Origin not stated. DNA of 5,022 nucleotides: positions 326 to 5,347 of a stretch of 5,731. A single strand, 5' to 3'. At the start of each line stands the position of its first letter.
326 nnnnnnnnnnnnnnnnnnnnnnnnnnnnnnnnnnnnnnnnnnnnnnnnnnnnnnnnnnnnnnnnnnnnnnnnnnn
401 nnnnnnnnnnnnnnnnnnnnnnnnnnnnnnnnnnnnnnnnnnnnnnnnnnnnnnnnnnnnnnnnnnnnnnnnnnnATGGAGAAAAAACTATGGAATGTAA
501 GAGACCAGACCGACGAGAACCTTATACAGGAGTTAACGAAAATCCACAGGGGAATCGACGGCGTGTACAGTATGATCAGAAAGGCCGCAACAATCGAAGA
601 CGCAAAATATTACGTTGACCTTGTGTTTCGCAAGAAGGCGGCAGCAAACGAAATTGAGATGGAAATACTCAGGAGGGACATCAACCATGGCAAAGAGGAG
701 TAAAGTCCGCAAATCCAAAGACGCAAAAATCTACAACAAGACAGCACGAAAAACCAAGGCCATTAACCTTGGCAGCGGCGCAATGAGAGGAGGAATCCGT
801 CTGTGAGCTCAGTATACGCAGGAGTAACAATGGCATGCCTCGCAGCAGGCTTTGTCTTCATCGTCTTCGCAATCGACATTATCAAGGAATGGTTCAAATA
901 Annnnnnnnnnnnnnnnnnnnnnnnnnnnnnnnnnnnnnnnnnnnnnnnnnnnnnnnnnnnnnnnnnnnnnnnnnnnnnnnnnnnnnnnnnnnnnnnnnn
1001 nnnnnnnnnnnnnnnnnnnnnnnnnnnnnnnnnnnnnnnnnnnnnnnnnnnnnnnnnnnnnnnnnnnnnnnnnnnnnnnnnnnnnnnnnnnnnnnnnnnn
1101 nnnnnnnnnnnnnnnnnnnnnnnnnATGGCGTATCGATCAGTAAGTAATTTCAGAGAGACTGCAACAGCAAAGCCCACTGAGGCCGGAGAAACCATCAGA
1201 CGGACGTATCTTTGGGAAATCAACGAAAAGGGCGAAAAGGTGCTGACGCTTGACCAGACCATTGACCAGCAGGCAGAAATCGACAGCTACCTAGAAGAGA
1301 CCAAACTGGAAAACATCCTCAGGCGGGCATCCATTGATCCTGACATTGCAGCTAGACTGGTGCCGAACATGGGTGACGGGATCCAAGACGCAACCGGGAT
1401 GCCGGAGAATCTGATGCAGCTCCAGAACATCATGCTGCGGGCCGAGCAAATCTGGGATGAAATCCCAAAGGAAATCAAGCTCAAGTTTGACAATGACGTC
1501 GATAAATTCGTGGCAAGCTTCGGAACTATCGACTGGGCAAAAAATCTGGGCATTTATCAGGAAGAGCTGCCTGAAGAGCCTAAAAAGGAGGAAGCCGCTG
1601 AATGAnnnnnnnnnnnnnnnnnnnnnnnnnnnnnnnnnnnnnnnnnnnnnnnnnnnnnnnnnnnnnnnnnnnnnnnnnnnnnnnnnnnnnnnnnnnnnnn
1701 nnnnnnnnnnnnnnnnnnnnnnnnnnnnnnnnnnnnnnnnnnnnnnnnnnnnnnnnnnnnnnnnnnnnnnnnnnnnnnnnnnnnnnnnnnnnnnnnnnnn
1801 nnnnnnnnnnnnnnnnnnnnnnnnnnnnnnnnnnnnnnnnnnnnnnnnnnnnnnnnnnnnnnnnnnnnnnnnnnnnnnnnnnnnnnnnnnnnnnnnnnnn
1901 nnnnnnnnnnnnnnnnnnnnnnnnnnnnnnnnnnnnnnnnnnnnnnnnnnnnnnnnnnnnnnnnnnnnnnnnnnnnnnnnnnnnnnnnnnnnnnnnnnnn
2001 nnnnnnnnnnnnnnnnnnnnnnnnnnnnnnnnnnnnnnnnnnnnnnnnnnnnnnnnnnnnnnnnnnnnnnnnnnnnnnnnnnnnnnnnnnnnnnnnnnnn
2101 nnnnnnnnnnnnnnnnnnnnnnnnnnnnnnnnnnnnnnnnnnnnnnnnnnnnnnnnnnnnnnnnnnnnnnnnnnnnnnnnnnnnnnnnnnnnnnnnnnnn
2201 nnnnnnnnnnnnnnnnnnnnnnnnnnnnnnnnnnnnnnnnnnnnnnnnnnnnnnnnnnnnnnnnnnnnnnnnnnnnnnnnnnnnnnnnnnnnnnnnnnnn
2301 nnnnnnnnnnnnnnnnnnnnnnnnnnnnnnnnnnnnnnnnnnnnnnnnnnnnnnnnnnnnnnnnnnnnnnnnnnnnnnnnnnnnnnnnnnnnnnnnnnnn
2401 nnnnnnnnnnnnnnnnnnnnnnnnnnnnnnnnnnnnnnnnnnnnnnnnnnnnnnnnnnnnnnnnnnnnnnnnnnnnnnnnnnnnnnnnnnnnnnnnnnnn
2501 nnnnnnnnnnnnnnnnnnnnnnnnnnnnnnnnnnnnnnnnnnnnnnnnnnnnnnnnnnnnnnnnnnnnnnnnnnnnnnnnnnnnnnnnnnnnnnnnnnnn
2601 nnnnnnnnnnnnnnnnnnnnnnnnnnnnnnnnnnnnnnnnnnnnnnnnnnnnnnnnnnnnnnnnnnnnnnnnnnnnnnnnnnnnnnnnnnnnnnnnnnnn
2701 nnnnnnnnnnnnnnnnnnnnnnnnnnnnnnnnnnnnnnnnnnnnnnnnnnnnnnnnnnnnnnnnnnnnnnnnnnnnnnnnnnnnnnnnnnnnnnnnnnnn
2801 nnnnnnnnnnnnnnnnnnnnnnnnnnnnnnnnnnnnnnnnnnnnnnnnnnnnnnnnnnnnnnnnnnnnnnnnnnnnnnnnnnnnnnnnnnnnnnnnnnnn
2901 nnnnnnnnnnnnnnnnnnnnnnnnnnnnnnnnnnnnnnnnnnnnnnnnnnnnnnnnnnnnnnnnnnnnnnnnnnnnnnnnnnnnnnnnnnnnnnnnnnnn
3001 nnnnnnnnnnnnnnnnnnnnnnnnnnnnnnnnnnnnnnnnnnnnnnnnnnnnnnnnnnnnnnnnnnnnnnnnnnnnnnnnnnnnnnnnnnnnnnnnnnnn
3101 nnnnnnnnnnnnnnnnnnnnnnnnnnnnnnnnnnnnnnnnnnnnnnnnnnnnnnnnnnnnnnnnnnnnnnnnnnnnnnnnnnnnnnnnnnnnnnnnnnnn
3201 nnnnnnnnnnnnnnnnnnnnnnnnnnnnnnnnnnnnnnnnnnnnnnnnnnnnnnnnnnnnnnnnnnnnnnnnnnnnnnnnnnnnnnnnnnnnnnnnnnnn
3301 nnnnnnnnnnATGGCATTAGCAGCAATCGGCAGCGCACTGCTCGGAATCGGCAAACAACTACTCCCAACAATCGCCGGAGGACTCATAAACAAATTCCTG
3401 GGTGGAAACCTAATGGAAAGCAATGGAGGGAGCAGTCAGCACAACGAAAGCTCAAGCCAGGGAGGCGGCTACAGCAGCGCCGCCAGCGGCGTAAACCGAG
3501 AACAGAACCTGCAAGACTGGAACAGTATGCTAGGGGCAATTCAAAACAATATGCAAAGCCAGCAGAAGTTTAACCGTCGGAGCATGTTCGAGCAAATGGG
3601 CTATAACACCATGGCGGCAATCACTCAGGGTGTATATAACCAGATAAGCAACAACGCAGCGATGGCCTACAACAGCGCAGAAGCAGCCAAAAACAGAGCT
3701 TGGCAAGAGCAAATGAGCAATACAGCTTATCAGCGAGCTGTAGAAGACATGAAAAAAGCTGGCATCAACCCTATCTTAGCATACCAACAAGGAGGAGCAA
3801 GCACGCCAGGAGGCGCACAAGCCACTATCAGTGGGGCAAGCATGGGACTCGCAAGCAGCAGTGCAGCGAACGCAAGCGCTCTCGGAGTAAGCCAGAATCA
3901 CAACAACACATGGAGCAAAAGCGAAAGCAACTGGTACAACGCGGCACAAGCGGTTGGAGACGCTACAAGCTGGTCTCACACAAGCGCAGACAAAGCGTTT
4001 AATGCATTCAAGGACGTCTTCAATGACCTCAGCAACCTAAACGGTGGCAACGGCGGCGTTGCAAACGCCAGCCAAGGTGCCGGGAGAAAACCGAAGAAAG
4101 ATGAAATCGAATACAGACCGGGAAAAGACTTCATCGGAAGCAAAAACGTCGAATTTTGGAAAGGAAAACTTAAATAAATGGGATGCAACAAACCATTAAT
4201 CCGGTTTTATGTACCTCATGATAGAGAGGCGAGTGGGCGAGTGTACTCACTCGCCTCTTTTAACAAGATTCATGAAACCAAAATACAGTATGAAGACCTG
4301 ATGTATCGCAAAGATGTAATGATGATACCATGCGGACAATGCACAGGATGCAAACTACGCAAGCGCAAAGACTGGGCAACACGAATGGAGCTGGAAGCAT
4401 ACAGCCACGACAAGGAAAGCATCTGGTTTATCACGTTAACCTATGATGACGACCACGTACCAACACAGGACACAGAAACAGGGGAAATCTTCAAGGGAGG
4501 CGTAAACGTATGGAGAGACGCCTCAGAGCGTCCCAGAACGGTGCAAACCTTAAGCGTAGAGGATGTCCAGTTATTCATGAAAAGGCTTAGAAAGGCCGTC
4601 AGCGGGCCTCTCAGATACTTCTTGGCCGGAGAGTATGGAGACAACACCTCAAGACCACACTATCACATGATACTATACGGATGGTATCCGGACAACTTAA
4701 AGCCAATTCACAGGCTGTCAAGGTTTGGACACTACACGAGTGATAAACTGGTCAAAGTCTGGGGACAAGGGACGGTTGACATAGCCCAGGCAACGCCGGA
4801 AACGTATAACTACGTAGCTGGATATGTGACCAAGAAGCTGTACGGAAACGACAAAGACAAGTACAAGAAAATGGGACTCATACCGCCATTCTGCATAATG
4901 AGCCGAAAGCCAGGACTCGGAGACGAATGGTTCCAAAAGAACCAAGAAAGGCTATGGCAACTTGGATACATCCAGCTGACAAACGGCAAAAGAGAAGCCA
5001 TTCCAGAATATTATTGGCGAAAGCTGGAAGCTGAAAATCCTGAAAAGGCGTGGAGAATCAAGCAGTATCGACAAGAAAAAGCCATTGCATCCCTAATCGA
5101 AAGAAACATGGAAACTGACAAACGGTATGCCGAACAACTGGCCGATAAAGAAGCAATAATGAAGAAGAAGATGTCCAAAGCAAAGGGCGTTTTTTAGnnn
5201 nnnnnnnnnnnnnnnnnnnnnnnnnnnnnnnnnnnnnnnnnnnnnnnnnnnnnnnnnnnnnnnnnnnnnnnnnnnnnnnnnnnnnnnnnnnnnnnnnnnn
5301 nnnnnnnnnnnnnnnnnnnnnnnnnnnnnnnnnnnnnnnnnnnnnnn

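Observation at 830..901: Unannotated 23-aa hydrophobic mini-ORF with its own SD: candidate membrane or lysis peptide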

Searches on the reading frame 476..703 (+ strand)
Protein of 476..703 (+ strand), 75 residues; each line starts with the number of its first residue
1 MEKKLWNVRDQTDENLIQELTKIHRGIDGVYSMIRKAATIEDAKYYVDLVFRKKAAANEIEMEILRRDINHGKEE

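Call 3: search_protein_families(library=phrogs, proteins=[window:476-703:+], max_evalue=0.01)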
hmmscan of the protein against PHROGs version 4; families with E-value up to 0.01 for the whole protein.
window:476-703:+ (75 aa): 0 families

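Call 4: search_protein_families(library=pfam, proteins=[window:476-703:+], max_evalue=0.01)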
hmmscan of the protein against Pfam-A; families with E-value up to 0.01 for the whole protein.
window:476-703:+ (75 aa): 1 family
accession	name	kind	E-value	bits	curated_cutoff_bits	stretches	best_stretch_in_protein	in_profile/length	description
PF24992.1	DUF7777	-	0.003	18.2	27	1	12-61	33-82/135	Domain of unknown function (DUF7777)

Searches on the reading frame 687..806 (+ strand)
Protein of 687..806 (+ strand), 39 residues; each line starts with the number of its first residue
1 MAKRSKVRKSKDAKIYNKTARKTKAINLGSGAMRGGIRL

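Call 3: search_protein_families(library=phrogs, proteins=[window:687-806:+], max_evalue=0.01)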
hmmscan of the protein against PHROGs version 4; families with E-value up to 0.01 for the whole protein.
window:687-806:+ (39 aa): 1 family
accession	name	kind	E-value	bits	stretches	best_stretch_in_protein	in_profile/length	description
phrog_10695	-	unknown function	6.2e-09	36.8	1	1-39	1-39/39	-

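Call 4: search_protein_families(library=pfam, proteins=[window:687-806:+], max_evalue=0.01)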
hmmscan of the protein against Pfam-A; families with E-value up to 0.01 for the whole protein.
window:687-806:+ (39 aa): 0 families

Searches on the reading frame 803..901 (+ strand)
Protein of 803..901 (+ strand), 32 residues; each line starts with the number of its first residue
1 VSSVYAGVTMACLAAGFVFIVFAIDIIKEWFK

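Call 3: search_protein_families(library=phrogs, proteins=[window:803-901:+], max_evalue=0.01)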
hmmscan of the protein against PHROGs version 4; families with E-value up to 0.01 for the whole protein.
window:803-901:+ (32 aa): 0 families

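Call 4: search_protein_families(library=pfam, proteins=[window:803-901:+], max_evalue=0.01)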
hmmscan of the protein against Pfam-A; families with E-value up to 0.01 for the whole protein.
window:803-901:+ (32 aa): 0 families

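Call 76: predict_structure(alignment_id=A3)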
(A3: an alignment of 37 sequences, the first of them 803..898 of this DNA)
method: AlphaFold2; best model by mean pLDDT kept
length: 32 residues; sequences in the alignment: 37
mean_pLDDT: 91.2   pTM: 0.44
mean pLDDT of the five models: 91.2, 89.4, 88.3, 85.1, 83.3
residues with pLDDT >= 90: 25; 70-90: 5; 50-70: 2; < 50: 0
segments of 3 or more residues with pLDDT < 50: none
pLDDT, mean of each block of 10 residues (from residue 1): 84 96 96 84
secondary structure, 60 per line:
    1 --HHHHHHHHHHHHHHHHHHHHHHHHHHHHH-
elements in order: H3-31

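Call 78: search_protein_representatives(alignment_id=A3)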
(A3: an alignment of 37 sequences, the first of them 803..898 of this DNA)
Query: 37 sequences, 38 profile positions. Proteins with E-value up to 0.001 (for the whole library): 6; up to 1e-10: 1; up to 1e-30: 0. The best 6 are listed.
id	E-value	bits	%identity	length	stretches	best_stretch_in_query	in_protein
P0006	1.0e-18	82.8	-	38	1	1-38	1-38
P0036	6.2e-10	54.7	-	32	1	1-36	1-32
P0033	1.2e-09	53.8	-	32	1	1-36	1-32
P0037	2.7e-08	49.4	-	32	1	1-36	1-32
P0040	1.3e-06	44.0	-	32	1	1-36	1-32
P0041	8.2e-05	38.3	-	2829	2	17-36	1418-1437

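Call 79: list_cluster_members(proteins=[window:803-898:+, P0032, P0036, P0007])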
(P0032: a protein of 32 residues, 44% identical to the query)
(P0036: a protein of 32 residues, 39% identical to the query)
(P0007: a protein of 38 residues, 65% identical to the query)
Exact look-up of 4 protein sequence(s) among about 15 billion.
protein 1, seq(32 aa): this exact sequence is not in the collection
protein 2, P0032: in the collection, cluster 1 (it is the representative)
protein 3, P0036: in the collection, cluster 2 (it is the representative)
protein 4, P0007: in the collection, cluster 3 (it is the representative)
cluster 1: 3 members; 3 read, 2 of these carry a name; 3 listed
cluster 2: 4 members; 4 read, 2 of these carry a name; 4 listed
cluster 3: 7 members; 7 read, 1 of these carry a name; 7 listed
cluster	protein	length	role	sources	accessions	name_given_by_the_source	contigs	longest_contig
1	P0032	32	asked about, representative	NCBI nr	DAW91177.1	MAG TPA: hypothetical protein [Microviridae sp.]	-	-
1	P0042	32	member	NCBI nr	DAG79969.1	MAG TPA: hypothetical protein [Microviridae sp.]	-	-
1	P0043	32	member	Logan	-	-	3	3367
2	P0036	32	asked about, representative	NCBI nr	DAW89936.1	MAG TPA: hypothetical protein [Microviridae sp.]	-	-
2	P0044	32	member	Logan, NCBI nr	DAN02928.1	MAG TPA: hypothetical protein [Microviridae sp.]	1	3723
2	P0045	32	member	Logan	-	-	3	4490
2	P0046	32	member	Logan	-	-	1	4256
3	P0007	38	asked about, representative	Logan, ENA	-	-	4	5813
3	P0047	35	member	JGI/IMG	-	hypothetical protein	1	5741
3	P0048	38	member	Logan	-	-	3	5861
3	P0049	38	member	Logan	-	-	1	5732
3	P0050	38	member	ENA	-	-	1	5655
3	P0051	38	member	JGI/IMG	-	-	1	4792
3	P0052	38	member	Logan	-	-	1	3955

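Call 85: search_protein_families(library=ncbifam, proteins=[window:803-898:+], max_evalue=1)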
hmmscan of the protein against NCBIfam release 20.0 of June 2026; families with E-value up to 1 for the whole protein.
seq(32 aa): 0 families

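Call 86: search_protein_families(library=pfam, proteins=[window:803-898:+], max_evalue=1)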
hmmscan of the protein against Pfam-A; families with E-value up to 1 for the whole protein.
seq(32 aa): 0 families

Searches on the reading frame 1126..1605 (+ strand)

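Call 3: search_protein_families(library=phrogs, proteins=[window:1126-1605:+], max_evalue=0.01)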
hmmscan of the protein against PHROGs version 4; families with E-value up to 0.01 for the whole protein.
window:1126-1605:+ (159 aa): 3 families
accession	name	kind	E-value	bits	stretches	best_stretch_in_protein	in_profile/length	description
phrog_1642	-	head and packaging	1.2e-22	81.5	1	37-157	12-132/152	virion structural protein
phrog_24309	-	head and packaging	2e-14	54.9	1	18-120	14-119/136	virion structural protein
phrog_24439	-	head and packaging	2.2e-12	48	1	85-144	5-64/82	virion structural protein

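Call 4: search_protein_families(library=pfam, proteins=[window:1126-1605:+], max_evalue=0.01)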
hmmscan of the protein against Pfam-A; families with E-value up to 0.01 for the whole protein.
window:1126-1605:+ (159 aa): 1 family
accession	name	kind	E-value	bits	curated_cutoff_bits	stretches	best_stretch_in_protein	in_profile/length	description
PF09675.16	Chlamy_scaf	-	9.7e-20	71.5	25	1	33-157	4-126/134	Chlamydia-phage Chp2 scaffold (Chlamy_scaf)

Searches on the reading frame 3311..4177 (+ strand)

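Call 3: search_protein_families(library=phrogs, proteins=[window:3311-4177:+], max_evalue=0.01)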
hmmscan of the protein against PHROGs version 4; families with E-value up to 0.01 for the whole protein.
window:3311-4177:+ (288 aa): 16 families
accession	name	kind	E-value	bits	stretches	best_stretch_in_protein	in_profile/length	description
phrog_8742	-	tail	5.3e-96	322.5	1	14-266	22-277/287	pilot protein for DNA ejection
phrog_27063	-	tail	1.5e-26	94.8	1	56-198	10-132/306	pilot protein for DNA ejection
phrog_11693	-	tail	1.9e-26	94.6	1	108-229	21-147/228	pilot protein for DNA ejection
phrog_18604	-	tail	4.1e-23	83.1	1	17-244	6-222/284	minor tail protein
phrog_5158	-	unknown function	2.1e-22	81.2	1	55-204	16-156/322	-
phrog_21483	-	unknown function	5.5e-20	73.1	1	97-182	75-161/303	-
phrog_22637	-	tail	1.7e-19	71.5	1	102-217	9-120/264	pilot protein for DNA ejection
phrog_8693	-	tail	6.2e-18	66.7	1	108-211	15-124/258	pilot protein for DNA ejection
phrog_16516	-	tail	2.2e-17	64.6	1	98-184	21-106/186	minor tail protein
phrog_35928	-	tail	1.5e-16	61.6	1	116-177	65-125/172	pilot protein for DNA ejection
phrog_34374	-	tail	1.9e-16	61.2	1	97-228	147-272/310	pilot protein for DNA ejection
phrog_25360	-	unknown function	3.6e-13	50.6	1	116-188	50-110/316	-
phrog_23656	-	head and packaging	1.8e-09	38.5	1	130-182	2-54/175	virion structural protein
phrog_20617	-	tail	3.7e-08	34.8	1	117-244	14-146/200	minor tail protein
phrog_29171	-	tail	8.4e-07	30.2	1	125-206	113-193/236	pilot protein for DNA ejection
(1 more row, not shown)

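Call 4: search_protein_families(library=pfam, proteins=[window:3311-4177:+], max_evalue=0.01)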
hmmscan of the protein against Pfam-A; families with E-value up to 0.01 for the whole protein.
window:3311-4177:+ (288 aa): 0 families

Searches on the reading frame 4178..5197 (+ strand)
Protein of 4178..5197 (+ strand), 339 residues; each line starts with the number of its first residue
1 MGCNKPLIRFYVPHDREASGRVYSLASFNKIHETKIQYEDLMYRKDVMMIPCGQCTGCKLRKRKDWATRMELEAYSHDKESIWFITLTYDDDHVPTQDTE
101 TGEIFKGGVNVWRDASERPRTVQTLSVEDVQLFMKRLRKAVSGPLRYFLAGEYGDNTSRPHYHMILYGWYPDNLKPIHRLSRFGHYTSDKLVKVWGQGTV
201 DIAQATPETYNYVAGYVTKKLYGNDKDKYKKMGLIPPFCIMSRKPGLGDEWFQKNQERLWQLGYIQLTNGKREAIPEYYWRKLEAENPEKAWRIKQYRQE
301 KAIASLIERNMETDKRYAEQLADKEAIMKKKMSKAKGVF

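Call 3: search_protein_families(library=phrogs, proteins=[window:4178-5197:+], max_evalue=0.01)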
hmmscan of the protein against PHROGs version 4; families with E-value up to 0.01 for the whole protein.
window:4178-5197:+ (339 aa): 2 families
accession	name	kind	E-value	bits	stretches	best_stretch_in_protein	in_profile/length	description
phrog_942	-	DNA, RNA and nucleotide metabolism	6.9e-111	373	1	1-335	59-351/501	replication initiation protein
phrog_29197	-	unknown function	1.2e-29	104.6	1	1-167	1-168/187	-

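Call 4: search_protein_families(library=pfam, proteins=[window:4178-5197:+], max_evalue=0.01)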
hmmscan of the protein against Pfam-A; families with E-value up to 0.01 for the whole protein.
window:4178-5197:+ (339 aa): 1 family
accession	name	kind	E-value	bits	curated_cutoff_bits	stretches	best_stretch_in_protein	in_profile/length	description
PF23343.2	REP_ORF2-G2P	-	7.1e-18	65.2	27.8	1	83-220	2-98/99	Replication-associated protein ORF2/G2P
